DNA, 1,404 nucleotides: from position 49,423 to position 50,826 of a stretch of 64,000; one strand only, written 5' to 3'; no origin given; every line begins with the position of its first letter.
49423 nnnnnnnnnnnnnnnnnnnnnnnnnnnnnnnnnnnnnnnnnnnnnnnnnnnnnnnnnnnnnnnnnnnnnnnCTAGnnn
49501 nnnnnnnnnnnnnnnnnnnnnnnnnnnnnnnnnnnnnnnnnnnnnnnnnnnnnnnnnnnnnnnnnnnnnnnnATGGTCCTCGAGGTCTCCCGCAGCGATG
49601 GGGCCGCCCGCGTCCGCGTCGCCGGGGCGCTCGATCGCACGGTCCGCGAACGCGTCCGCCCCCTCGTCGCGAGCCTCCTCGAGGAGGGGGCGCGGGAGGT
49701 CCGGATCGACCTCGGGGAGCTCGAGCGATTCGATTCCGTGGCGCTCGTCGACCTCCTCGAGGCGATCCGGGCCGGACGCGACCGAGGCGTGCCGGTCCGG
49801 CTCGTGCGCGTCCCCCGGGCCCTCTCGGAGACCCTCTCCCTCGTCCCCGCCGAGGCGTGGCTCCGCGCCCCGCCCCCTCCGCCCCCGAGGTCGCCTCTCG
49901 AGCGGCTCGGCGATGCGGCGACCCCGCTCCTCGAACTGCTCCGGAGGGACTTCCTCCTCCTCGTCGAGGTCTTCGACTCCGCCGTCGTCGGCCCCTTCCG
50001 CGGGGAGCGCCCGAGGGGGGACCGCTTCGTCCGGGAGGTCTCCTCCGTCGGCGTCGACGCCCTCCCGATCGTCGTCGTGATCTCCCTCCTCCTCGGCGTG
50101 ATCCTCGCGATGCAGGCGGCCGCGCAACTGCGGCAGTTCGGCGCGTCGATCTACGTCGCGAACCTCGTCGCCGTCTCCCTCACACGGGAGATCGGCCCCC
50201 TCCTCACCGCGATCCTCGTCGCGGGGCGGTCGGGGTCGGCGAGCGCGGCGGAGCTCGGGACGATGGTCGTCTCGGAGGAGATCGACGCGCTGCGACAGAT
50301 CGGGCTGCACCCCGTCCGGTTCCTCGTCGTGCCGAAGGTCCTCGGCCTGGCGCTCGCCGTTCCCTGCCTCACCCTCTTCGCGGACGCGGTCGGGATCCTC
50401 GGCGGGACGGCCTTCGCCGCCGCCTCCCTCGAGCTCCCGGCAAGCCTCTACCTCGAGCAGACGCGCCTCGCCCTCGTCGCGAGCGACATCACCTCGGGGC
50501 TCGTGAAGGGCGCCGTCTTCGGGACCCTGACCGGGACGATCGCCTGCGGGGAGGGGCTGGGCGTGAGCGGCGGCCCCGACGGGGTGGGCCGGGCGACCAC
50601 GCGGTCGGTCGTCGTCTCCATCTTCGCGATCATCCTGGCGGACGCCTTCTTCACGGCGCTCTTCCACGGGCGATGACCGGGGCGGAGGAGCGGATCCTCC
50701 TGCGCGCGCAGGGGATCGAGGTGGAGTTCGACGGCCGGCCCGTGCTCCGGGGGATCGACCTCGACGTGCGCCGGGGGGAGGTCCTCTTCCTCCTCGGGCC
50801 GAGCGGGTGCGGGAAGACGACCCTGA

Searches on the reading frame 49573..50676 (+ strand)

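Call 85: search_protein_families(library=pfam, proteins=[window:49573-50676:+], max_evalue=0.00001)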
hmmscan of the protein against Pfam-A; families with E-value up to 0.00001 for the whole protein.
window:49573-50676:+ (367 aa): 3 families
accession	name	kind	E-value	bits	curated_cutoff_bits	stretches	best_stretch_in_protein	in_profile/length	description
PF02405.21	MlaE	-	2.9e-73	246.4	22.5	1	152-363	1-212/212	Permease MlaE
PF13466.11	STAS_2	-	4.5e-11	43.2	29.2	1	14-90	1-76/80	STAS domain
PF01740.26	STAS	-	2.3e-08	34.2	22.6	1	5-91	4-91/106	STAS domain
